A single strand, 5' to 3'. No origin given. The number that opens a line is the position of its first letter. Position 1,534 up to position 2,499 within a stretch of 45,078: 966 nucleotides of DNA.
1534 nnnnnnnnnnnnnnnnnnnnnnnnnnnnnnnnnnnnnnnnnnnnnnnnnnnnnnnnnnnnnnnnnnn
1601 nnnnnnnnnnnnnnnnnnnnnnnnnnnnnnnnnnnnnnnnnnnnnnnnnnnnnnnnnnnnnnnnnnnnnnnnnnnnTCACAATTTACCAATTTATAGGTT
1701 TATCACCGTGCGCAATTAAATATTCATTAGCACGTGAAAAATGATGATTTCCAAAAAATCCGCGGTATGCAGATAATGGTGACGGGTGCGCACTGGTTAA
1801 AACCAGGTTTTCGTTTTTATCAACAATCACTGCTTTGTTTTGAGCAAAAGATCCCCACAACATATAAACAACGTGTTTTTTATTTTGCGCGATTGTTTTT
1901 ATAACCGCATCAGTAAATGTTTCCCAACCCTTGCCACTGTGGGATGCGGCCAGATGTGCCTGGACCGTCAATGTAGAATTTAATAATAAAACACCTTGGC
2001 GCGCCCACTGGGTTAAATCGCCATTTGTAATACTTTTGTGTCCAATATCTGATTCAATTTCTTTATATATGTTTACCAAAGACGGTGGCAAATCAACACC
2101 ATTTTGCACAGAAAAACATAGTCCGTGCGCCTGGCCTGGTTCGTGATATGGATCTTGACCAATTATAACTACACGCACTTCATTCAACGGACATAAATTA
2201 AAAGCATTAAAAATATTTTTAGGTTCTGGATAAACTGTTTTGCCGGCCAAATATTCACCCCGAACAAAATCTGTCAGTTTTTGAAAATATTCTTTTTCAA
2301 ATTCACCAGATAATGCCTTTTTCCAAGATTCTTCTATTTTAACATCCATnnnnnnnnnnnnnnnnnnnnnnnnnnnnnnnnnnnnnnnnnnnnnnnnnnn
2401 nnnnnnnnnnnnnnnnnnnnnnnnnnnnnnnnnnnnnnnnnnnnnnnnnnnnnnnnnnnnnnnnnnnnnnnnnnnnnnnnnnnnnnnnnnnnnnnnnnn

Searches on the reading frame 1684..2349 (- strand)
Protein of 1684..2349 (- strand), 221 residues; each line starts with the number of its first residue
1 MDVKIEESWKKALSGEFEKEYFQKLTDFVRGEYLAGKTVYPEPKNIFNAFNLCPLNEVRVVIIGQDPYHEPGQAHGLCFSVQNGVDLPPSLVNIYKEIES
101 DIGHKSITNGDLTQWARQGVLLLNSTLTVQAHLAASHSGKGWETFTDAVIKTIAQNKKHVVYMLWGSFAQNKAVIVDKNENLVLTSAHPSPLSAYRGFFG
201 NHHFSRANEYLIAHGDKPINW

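Call 8: search_protein_families(library=pfam, proteins=[window:1684-2349:-], max_evalue=0.001)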
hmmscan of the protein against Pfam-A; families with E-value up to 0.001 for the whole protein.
window:1684-2349:- (221 aa): 1 family
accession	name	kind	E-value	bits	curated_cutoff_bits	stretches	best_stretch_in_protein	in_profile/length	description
PF03167.25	UDG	-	2.1e-18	67.2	24.3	1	51-211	2-140/141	Uracil DNA glycosylase superfamily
